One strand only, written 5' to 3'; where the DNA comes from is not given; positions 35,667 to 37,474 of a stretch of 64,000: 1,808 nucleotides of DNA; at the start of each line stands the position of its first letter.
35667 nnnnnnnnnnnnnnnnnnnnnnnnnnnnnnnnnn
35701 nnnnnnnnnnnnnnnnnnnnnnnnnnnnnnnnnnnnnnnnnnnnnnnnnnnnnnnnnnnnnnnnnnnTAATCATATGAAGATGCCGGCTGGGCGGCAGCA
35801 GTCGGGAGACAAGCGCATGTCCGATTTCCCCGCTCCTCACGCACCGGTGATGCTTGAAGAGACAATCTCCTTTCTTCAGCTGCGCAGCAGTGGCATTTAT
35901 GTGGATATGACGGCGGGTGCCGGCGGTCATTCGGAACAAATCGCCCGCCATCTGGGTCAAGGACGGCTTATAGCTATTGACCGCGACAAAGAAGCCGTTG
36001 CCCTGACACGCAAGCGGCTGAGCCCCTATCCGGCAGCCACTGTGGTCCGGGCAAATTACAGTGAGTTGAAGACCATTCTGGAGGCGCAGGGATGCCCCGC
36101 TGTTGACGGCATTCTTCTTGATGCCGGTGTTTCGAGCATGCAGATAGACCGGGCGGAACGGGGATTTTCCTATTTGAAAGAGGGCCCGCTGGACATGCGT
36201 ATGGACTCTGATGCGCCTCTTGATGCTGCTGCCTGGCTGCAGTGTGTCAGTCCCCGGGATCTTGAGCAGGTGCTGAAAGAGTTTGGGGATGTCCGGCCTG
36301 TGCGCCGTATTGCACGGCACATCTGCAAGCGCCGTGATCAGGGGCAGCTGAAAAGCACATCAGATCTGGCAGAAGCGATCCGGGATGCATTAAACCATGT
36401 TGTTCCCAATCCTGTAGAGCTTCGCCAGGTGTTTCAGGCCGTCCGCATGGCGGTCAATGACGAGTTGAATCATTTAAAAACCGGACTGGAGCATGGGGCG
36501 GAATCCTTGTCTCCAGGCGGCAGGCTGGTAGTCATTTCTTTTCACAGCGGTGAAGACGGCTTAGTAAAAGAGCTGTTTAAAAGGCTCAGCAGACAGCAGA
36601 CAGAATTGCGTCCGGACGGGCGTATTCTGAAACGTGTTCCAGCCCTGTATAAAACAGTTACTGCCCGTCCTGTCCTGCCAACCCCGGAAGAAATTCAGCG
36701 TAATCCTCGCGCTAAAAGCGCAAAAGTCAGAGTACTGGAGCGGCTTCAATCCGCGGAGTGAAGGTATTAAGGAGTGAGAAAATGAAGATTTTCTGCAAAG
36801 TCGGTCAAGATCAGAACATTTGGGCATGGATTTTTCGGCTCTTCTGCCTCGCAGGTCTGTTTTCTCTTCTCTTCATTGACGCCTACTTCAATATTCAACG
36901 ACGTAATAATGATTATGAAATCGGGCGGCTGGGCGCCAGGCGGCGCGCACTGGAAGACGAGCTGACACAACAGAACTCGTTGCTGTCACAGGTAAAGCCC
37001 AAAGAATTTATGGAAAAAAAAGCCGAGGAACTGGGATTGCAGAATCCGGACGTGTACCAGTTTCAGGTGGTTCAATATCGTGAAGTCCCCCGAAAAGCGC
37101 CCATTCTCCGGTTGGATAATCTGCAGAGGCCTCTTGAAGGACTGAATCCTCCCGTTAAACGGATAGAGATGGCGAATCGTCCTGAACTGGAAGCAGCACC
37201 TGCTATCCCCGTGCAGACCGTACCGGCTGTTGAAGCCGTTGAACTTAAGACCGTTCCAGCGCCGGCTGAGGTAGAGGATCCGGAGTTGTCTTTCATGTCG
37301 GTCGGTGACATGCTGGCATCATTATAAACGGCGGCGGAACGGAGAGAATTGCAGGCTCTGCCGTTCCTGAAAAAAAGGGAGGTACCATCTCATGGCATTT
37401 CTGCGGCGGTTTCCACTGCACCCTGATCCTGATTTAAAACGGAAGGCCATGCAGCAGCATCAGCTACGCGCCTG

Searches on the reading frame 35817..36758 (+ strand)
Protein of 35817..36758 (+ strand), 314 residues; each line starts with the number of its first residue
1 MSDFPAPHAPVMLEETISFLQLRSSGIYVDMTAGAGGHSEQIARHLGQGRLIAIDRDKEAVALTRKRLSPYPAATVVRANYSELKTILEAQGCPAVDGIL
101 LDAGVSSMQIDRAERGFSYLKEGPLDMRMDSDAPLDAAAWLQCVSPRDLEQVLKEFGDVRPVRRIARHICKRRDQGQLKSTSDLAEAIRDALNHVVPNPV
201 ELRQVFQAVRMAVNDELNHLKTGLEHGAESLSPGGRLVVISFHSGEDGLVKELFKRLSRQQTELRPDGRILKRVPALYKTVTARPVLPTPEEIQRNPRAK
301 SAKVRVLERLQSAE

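Call 3: search_protein_families(library=pfam, proteins=[window:35817-36758:+], max_evalue=0.1)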
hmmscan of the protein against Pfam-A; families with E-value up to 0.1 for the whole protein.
window:35817-36758:+ (314 aa): 9 families
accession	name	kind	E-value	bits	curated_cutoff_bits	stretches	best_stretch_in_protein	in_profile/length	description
PF01795.25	Methyltransf_5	-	6.6e-92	308.7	27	1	7-309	3-308/309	MraW methylase family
PF13649.12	Methyltransf_25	-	2e-05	25.6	27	1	30-85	3-59/97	Methyltransferase domain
PF13847.12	Methyltransf_31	-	0.0012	18.9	27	1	27-68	6-48/145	Methyltransferase domain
PF01728.25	FtsJ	-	0.0013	19.1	24.1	0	22-104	19-100/181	FtsJ-like methyltransferase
PF05175.20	MTS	-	0.0013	18.8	23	0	19-72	26-79/170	Methyltransferase small domain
PF08242.18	Methyltransf_12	-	0.0016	19.6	30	1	30-99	2-69/98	Methyltransferase domain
PF09445.16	Methyltransf_15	-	0.011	15.7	22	1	27-91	3-65/165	RNA cap guanine-N2 methyltransferase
PF02475.24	TRM5-TYW2_MTfase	-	0.024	15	28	1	26-67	38-79/164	TRM5/TYW2 methyltransferase domain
PF08241.18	Methyltransf_11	-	0.04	15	21.2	0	30-84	2-54/95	Methyltransferase domain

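Call 4: search_protein_families(library=ncbifam, proteins=[window:35817-36758:+], max_evalue=0.1)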
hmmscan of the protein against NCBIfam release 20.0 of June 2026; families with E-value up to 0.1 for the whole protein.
window:35817-36758:+ (314 aa): 9 families
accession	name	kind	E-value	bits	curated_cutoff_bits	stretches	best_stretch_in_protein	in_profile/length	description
TIGR00006.1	TIGR00006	equivalog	7e-90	301.6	154.3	1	7-309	6-309/310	16S rRNA (cytosine(1402)-N(4))-methyltransferase RsmH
NF041658.1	ornithlipidmtase_OlsG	equivalog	3.5e-08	33.4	350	1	6-113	22-130/191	ornithine lipid N-methyltransferase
NF005640.0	PRK07402.1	equivalog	1e-05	25.2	219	1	17-68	36-87/200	precorrin-6Y C5,15-methyltransferase subunit CbiT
TIGR02469.1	CbiT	equivalog_domain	1.1e-05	25.7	78.3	1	16-102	11-95/124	precorrin-6Y C5,15-methyltransferase (decarboxylating) subunit CbiT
NF053511.1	tRNA_U34_MnmM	equivalog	1.8e-05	24.4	135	1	22-85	15-82/183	tRNA 5-(aminomethyl)-2-thiouridylate-methyltransferase MnmM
NF006138.0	PRK08287.1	equivalog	0.0005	20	210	1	17-68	24-75/189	decarboxylating cobalt-precorrin-6B (C(15))-methyltransferase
NF001556.0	PRK00377.1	equivalog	0.0011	18.7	238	1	17-74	33-91/198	cobalt-precorrin-6Y C(15)-methyltransferase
NF040814.1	tRNA_cyt_mtase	equivalog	0.006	15.6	550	1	20-121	101-198/305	tRNA (cytosine(49)-C(5))-methyltransferase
NF001244.0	PRK00216.1-5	equivalog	0.023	14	216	0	16-76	40-104/236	bifunctional demethylmenaquinone methyltransferase/2-methoxy-6-polyprenyl-1,4-benzoquinol methylase UbiE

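Call 38: find_homologous_proteins(query=window:35817-36758:+, max_evalue=1e-30)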
Query window:35817-36758:+ (314 aa): 7964 proteins with E <= 1e-30 among 8000 candidates; the best 120 are listed.
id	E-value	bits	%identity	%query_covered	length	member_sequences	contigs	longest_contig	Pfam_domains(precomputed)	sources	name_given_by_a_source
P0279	2.5e-197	672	97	100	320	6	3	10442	PF01795.26,PF13649.13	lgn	-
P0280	9.3e-151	519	76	100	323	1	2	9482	PF01795.26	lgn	-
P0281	8.4e-149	513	74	99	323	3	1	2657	PF01795.26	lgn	-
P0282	1.0e-143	496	77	96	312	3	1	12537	PF01795.26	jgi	jgi:16S rRNA (cytosine1402-N4)-methyltransferase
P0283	8.0e-106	372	56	99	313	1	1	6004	PF01795.26,PF13649.13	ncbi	-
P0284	5.2e-103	362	56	98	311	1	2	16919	PF01795.26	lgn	-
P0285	3.6e-102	360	57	98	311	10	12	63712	PF01795.26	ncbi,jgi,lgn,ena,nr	ncbi:MAG: 16S rRNA (cytosine(1402)-N(4))-methyltransferase RsmH [Candidatus Hydrogenedentes bacteriu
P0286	5.0e-100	353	56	98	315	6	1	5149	PF01795.26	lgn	-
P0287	1.9e-99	351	55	96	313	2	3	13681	PF01795.26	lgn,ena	-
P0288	2.7e-99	350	54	96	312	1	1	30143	PF01795.26,PF13649.13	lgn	-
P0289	4.5e-99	350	55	98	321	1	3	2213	PF01795.26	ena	-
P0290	4.7e-99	349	56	97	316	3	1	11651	PF01795.26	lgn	-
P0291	8.8e-98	345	54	96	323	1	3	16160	PF01795.26,PF01189.24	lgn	-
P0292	1.6e-97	344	55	97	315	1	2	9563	PF01795.26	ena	-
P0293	2.4e-97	344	54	96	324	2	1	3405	PF01795.26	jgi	jgi:16S rRNA (cytosine1402-N4)-methyltransferase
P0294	4.7e-97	343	55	97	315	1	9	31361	PF01795.26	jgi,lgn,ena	-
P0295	4.7e-97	343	54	98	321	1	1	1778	PF01795.26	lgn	-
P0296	5.0e-97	343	56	97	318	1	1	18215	PF01795.26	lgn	-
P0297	5.5e-97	343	54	96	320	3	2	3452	PF01795.26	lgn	-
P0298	6.1e-97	343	56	99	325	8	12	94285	PF01795.26,PF13649.13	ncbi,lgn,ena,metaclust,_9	metaclust:\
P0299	8.0e-97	342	53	96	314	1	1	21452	PF01795.26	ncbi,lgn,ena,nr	ncbi:MAG: 16S rRNA (cytosine(1402)-N(4))-methyltransferase RsmH [Candidatus Hydrogenedentes bacteriu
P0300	9.2e-97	342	55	97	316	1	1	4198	PF01795.26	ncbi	-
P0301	1.0e-96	342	54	98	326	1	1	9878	PF01795.26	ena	-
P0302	7.2e-96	339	55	97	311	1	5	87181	PF01795.26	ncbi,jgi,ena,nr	ncbi:MAG TPA: 16S rRNA (cytosine(1402)-N(4))-methyltransferase RsmH [Candidatus Hydrogenedentes bact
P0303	1.3e-95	338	54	96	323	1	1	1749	PF01795.26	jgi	jgi:16S rRNA (cytosine1402-N4)-methyltransferase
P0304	1.8e-95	338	54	96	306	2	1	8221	PF01795.26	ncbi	-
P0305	2.2e-95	337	53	98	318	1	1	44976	PF01795.26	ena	-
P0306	2.3e-95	337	54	98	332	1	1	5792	PF01795.26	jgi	-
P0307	3.8e-95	337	54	98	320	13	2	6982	PF01795.26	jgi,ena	-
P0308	3.8e-95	337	55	97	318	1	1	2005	PF01795.26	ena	-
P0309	4.3e-95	336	54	98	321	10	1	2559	PF01795.26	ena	-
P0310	4.3e-95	336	54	98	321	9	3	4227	PF01795.26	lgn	-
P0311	7.4e-95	336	54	96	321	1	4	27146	PF01795.26,PF01189.24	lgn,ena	-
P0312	2.5e-94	334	53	98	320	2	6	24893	PF01795.26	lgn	-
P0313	4.3e-94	333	52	96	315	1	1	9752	PF01795.26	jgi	jgi:16S rRNA (cytosine1402-N4)-methyltransferase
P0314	5.2e-94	333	55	96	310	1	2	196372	PF01795.26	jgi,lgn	jgi:16S rRNA (cytosine1402-N4)-methyltransferase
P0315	5.7e-94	333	54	96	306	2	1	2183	PF01795.26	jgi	jgi:16S rRNA (cytosine1402-N4)-methyltransferase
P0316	9.6e-94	332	53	97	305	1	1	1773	PF01795.26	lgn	-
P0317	1.4e-93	332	53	96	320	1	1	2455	PF01795.26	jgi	jgi:16S rRNA (cytosine1402-N4)-methyltransferase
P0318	1.4e-93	331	53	95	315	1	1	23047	PF01795.26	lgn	-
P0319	2.7e-93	331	54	96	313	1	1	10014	PF01795.26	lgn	-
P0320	3.9e-93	330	52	97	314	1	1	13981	PF01795.26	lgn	-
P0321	5.0e-93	330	53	96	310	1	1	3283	PF01795.26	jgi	jgi:16S rRNA (cytosine1402-N4)-methyltransferase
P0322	8.5e-93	329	53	99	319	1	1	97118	PF01795.26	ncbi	-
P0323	9.9e-93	329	54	97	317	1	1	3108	PF01795.26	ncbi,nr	ncbi:MAG: 16S rRNA (cytosine(1402)-N(4))-methyltransferase RsmH [bacterium]|nr:16S rRNA (cytosine(14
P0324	1.1e-92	329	56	95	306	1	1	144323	PF01795.26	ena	-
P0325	2.2e-92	328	54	98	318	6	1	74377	PF01795.26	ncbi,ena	-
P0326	5.3e-92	326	53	97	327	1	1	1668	PF01795.26,PF13649.13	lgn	-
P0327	5.3e-92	326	53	98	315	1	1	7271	PF01795.26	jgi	jgi:16S rRNA (cytosine1402-N4)-methyltransferase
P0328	5.4e-92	326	52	96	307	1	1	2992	PF01795.26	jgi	-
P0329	8.0e-92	326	55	96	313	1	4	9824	PF01795.26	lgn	-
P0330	8.0e-92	326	54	97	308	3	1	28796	PF01795.26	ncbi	-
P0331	1.2e-91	325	52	97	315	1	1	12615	PF01795.26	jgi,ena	-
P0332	1.5e-91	325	54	98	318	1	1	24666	PF01795.26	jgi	jgi:16S rRNA (cytosine1402-N4)-methyltransferase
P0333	2.3e-91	324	51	100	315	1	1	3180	PF01795.26,PF01189.24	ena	-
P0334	3.0e-91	324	55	97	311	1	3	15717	PF01795.26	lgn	-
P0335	3.0e-91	324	53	95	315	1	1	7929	PF01795.26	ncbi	-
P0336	3.2e-91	324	53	97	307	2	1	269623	PF01795.26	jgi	jgi:16S rRNA (cytosine1402-N4)-methyltransferase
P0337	3.5e-91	324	54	97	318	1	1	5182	PF01795.26,PF13649.13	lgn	-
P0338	3.6e-91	324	51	97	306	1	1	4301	PF01795.26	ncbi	-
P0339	3.7e-91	324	55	96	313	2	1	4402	PF01795.26,PF13649.13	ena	-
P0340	4.0e-91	323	54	97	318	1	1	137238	PF01795.26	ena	-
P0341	4.0e-91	323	54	99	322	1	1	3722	PF01795.26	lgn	-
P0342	4.5e-91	323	54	97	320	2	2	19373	PF01795.26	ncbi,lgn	ncbi:MAG: 16S rRNA (cytosine(1402)-N(4))-methyltransferase RsmH [Candidatus Hydrogenedentota bacteri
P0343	7.5e-91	323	54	99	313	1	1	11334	PF01795.26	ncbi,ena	-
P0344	9.9e-91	322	53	96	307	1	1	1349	PF01795.26,PF01189.24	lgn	-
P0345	1.0e-90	322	53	95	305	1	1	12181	PF13847.13,PF01795.26,PF13649.13,PF08241.19,PF08242.19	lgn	-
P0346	2.0e-90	321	53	99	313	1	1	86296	PF01795.26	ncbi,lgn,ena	-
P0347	3.0e-90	321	53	96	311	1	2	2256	PF01795.26,PF13649.13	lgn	-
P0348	4.0e-90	320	51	97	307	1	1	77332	PF01795.26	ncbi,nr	ncbi:MAG: 16S rRNA (cytosine(1402)-N(4))-methyltransferase RsmH [Candidatus Hydrogenedentes bacteriu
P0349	6.3e-90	320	51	95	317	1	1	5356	PF01795.26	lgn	-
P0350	6.9e-90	319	52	97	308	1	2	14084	PF01795.26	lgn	-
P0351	9.3e-90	319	51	96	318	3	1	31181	PF01795.26,PF13649.13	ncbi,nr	ncbi:MAG: 16S rRNA (cytosine(1402)-N(4))-methyltransferase RsmH [Candidatus Hydrogenedentes bacteriu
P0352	9.4e-90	319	53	97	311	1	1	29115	PF01795.26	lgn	-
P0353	1.0e-89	319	52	97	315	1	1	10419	PF01795.26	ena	-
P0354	1.8e-89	318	52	99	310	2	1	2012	PF01795.26,PF01189.24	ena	-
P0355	2.7e-89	317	54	96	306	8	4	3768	PF01795.26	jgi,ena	-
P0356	2.9e-89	317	52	97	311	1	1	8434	PF01795.26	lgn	-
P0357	4.4e-89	317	52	96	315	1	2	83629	PF01795.26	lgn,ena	-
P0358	7.0e-89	316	53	97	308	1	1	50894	PF01795.26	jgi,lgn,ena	-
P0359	1.1e-88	315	52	98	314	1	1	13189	PF01795.26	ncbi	-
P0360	1.2e-88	315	51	96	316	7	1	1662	PF01795.26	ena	-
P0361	1.2e-88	315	53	96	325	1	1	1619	PF01795.26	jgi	jgi:16S rRNA (cytosine1402-N4)-methyltransferase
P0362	1.8e-88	315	51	96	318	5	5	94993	PF01795.26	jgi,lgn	jgi:16S rRNA (cytosine1402-N4)-methyltransferase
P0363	2.0e-88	315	50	98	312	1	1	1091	PF01795.26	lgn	-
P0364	2.3e-88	314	52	96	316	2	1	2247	PF01795.26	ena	-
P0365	2.7e-88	314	51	96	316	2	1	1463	PF01795.26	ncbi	-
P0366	4.1e-88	314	50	99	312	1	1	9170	PF01795.26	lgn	-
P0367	4.9e-88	313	51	98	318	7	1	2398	PF01795.26,PF01189.24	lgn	-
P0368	7.8e-88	313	52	98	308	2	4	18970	PF01795.26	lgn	-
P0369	8.2e-88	313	52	98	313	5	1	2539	PF01795.26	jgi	jgi:16S rRNA (cytosine1402-N4)-methyltransferase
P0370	1.6e-87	312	51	98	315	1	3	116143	PF01795.26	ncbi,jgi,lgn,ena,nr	ncbi:MAG TPA: 16S rRNA (cytosine(1402)-N(4))-methyltransferase RsmH [Candidatus Hydrogenedentes bact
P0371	2.1e-87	311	51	96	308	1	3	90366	PF01795.26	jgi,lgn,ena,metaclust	metaclust:\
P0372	2.3e-87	311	53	96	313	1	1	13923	PF01795.26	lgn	-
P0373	3.9e-87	310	50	96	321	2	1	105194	PF01795.26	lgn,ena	-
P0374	3.9e-87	310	50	98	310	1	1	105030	PF13847.13,PF01795.26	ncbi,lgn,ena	-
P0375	6.4e-87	310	52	98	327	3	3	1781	PF01795.26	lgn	-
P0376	6.6e-87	310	53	96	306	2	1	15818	PF01795.26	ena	-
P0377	9.9e-87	309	51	97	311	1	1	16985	PF01795.26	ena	-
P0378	1.1e-86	309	52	98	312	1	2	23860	PF01795.26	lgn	-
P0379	1.2e-86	309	51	92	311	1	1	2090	PF01795.26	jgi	-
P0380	1.5e-86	308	53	93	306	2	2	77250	PF01795.26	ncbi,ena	-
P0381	1.6e-86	308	50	97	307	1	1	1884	PF01795.26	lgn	-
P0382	1.8e-86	308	52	97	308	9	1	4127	PF01795.26,PF01189.24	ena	-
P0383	2.9e-86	307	52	96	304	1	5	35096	PF01795.26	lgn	-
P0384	3.0e-86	307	51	99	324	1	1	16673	PF01795.26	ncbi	-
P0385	4.0e-86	307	51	96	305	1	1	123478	PF01795.26,PF01189.24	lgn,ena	-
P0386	4.6e-86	307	51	98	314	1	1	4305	PF01795.26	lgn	-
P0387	8.8e-86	306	51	97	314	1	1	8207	PF01795.26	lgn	-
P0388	1.1e-85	306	52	94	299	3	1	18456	PF01795.26,PF13649.13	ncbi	-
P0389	1.3e-85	305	50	96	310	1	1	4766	PF01795.26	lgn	-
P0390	2.0e-85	305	50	97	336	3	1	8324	PF01795.26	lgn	-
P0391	2.9e-85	304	51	96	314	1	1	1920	PF01795.26,PF13649.13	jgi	jgi:16S rRNA (cytosine1402-N4)-methyltransferase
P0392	3.3e-85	304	51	96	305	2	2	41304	PF01795.26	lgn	-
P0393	4.1e-85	304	51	97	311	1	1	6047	PF01795.26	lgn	-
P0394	4.2e-85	304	52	97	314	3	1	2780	PF01795.26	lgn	-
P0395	4.6e-85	304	48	99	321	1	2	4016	PF01795.26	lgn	-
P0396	6.3e-85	303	49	97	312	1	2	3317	PF01795.26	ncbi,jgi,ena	-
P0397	7.3e-85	303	51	98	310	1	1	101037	PF01795.26,PF13649.13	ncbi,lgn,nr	ncbi:MAG: 16S rRNA (cytosine(1402)-N(4))-methyltransferase RsmH [Candidatus Hydrogenedentes bacteriu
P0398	8.1e-85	303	53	93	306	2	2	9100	PF01795.26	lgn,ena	-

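Call 39: find_encoding_contigs(protein=P0285, flank=3000, max_places=1)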
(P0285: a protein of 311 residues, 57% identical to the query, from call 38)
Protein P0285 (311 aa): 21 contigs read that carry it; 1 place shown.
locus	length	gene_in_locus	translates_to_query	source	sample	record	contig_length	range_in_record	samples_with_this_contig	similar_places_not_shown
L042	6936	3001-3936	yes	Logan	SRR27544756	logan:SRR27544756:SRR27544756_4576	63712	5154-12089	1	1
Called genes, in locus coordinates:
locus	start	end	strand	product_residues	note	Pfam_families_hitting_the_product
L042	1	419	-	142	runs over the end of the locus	-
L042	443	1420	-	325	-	PF07963:N_methyl, PF07596:SBP_bac_10 (faint)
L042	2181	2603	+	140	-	PF02381:MraZ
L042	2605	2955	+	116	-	PF01740:STAS, PF13466:STAS_2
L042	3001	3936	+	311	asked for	PF01795:Methyltransf_5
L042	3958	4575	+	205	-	-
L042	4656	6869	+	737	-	PF03717:PBP_dimer, PF00905:Transpeptidase, PF03793:PASTA (weak)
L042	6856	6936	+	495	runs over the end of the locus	PF01225:Mur_ligase, PF08245:Mur_ligase_M, PF02875:Mur_ligase_C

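Call 40: find_encoding_contigs(protein=P0336, flank=3000, max_places=1)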
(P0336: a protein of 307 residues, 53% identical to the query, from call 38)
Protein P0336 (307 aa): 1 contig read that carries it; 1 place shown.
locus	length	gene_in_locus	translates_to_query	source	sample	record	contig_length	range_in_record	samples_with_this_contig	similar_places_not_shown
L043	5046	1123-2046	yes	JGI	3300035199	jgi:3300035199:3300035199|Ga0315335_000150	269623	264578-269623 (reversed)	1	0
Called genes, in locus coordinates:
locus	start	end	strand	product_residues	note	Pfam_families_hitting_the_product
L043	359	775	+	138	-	PF02381:MraZ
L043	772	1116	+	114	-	PF01740:STAS, PF13466:STAS_2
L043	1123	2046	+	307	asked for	PF01795:Methyltransf_5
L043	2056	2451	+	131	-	-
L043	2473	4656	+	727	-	PF03717:PBP_dimer, PF00905:Transpeptidase, PF03793:PASTA (weak)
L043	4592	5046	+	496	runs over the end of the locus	PF01225:Mur_ligase, PF08245:Mur_ligase_M, PF02875:Mur_ligase_C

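Call 41: find_encoding_contigs(protein=P0370, flank=3000, max_places=1)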
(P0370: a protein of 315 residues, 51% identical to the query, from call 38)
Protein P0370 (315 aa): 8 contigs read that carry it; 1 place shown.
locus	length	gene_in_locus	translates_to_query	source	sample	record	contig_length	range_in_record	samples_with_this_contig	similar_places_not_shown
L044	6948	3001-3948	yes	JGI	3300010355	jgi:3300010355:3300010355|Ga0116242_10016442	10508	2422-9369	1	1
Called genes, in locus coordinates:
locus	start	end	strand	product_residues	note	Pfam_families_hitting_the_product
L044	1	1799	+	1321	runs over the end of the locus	-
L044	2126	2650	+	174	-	PF02381:MraZ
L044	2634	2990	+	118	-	PF01740:STAS, PF13466:STAS_2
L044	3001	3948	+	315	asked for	PF01795:Methyltransf_5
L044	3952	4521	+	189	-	-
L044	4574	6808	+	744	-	PF03717:PBP_dimer, PF00905:Transpeptidase, PF03793:PASTA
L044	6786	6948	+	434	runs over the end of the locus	?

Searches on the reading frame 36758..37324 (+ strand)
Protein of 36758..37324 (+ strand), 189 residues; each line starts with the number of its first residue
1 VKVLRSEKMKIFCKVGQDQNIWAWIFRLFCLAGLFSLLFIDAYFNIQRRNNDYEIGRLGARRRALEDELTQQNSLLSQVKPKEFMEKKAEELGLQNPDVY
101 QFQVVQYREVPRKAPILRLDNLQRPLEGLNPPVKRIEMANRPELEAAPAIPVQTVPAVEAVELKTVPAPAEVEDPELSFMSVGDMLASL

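Call 3: search_protein_families(library=pfam, proteins=[window:36758-37324:+], max_evalue=0.1)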
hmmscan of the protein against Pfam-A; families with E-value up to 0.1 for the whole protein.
window:36758-37324:+ (189 aa): 0 families
